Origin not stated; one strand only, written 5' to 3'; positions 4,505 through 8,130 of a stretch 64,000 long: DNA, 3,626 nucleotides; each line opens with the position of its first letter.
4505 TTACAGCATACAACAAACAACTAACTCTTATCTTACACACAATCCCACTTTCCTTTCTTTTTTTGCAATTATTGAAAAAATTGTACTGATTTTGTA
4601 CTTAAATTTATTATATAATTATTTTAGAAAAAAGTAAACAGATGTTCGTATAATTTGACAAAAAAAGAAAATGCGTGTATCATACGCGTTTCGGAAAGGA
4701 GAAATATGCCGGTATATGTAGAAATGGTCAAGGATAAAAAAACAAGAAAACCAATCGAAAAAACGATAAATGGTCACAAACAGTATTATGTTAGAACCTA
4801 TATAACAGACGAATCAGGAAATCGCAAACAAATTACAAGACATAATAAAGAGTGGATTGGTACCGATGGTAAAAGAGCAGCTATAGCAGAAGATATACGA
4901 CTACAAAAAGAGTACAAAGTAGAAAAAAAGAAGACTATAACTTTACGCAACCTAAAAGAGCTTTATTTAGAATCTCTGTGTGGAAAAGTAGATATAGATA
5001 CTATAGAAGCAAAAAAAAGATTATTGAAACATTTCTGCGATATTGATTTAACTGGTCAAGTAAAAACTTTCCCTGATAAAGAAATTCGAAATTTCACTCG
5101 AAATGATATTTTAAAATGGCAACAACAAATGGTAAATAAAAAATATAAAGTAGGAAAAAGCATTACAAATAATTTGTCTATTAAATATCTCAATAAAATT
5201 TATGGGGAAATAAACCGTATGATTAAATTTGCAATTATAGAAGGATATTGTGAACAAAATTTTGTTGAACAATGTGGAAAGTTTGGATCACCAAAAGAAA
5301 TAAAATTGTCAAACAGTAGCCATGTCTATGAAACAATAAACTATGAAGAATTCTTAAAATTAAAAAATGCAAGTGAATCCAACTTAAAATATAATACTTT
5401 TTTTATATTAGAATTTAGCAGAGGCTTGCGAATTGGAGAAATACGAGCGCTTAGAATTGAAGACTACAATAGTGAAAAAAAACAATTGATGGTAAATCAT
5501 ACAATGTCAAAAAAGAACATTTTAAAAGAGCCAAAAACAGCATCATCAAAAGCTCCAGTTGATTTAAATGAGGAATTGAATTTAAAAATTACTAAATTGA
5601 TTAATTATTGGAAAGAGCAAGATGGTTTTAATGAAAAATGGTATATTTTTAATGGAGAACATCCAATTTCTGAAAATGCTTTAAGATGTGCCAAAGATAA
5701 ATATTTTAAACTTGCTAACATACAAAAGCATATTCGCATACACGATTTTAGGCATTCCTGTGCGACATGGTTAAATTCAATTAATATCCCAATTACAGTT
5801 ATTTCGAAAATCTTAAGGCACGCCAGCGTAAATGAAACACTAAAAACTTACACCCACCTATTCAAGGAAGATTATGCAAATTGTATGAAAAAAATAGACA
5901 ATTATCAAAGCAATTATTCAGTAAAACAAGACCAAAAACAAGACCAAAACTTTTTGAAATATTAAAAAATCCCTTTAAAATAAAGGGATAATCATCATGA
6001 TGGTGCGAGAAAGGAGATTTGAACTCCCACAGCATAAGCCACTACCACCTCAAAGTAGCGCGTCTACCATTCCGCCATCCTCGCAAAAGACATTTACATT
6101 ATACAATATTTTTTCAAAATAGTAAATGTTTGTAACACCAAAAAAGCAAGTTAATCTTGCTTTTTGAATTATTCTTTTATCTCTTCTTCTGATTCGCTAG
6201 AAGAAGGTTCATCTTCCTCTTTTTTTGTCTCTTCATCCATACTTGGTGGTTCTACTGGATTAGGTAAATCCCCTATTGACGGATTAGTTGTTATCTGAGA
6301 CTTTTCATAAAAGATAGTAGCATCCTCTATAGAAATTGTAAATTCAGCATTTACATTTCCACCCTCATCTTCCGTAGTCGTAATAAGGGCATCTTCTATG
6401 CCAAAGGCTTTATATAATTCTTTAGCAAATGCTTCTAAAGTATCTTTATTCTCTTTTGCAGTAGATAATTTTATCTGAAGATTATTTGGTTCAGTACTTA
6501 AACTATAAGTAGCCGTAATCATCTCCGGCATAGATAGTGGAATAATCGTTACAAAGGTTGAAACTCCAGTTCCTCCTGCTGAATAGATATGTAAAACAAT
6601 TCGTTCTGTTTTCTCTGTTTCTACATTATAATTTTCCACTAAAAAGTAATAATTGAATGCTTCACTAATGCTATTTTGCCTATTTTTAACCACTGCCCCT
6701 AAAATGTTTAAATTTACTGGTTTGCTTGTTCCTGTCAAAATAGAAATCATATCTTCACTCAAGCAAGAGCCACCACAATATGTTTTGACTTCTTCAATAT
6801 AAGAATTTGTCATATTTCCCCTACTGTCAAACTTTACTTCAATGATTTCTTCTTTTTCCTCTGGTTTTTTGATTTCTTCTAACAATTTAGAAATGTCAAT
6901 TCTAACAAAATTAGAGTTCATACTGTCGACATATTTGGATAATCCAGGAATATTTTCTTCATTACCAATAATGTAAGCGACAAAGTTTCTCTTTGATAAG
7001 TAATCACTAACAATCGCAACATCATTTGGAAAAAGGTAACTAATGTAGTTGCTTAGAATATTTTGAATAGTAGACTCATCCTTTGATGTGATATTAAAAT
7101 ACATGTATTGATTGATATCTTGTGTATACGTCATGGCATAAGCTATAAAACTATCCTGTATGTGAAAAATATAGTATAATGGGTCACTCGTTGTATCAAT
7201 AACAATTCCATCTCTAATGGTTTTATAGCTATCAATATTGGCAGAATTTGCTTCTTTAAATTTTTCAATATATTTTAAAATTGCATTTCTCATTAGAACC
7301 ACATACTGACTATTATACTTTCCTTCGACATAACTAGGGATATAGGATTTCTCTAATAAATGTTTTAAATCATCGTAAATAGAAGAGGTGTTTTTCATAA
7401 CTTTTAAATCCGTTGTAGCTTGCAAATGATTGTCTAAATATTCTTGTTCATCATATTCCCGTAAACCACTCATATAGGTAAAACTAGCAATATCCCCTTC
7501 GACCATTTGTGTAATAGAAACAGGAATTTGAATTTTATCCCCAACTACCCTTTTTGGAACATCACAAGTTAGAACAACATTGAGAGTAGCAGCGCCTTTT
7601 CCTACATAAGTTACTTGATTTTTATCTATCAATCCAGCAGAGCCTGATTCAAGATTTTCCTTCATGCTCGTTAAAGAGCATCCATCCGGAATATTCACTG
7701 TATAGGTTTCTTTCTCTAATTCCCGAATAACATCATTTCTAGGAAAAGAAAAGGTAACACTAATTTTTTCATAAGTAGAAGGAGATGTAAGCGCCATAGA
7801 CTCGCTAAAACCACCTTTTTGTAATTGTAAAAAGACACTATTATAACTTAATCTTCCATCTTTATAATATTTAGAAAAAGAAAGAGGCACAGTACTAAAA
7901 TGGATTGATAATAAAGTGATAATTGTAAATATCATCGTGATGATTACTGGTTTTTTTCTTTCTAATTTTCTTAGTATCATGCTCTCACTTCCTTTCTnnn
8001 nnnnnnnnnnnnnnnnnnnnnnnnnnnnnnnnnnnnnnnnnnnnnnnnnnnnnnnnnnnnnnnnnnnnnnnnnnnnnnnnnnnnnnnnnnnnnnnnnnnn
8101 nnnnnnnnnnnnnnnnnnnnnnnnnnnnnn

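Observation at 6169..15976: Duplicated SipW-signal-peptidase / TasA-like module embedded among three giant anchored secreted proteins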

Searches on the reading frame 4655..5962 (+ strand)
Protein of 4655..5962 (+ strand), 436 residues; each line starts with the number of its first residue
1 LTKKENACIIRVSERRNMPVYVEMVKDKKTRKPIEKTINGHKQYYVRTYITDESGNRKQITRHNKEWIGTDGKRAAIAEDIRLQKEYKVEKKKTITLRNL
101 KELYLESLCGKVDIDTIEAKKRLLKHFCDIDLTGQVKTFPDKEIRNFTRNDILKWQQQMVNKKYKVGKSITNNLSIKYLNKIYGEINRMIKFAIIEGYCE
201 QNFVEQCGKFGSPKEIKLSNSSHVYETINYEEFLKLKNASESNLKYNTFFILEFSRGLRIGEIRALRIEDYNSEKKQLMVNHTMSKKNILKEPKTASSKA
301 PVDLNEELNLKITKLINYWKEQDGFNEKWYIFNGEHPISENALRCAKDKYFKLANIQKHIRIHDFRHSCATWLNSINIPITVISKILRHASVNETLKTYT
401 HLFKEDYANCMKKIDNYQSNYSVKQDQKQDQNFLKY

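Call 82: search_protein_families(library=pfam, proteins=[window:4655-5962:+], max_evalue=0.001)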
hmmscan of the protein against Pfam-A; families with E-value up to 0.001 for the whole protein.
window:4655-5962:+ (436 aa): 1 family
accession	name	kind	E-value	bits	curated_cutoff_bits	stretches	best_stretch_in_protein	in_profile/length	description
PF00589.27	Phage_integrase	-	1e-21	77.9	27.1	1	231-404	9-170/172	Phage integrase family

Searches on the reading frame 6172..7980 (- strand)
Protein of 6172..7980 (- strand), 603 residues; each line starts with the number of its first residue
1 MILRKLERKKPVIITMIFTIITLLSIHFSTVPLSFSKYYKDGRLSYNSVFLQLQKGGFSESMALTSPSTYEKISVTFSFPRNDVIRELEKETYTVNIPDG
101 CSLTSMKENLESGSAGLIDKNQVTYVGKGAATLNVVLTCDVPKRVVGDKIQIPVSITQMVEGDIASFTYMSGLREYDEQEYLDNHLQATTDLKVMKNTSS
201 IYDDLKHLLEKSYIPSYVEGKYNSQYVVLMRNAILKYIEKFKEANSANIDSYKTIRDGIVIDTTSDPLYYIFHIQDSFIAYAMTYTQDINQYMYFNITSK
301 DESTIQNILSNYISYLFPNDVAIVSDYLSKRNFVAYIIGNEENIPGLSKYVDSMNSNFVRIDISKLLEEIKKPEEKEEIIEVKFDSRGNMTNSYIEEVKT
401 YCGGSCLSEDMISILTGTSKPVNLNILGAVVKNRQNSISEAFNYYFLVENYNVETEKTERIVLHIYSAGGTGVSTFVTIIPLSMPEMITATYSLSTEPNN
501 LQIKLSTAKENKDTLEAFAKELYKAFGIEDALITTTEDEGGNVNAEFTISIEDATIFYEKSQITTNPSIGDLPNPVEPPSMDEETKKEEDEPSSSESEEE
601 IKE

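Call 3: search_protein_families(library=pfam, proteins=[window:6172-7980:-], max_evalue=0.1)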
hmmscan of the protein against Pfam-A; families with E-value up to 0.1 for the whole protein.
window:6172-7980:- (603 aa): 1 family
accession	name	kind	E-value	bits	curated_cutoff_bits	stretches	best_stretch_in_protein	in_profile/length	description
PF12243.14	CTK3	-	0.025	15.1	23.7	1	173-257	32-115/124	CTD kinase subunit gamma CTK3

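Call 4: search_protein_families(library=ncbifam, proteins=[window:6172-7980:-], max_evalue=0.1)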
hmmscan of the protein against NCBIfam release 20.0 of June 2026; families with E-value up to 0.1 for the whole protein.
window:6172-7980:- (603 aa): 0 families
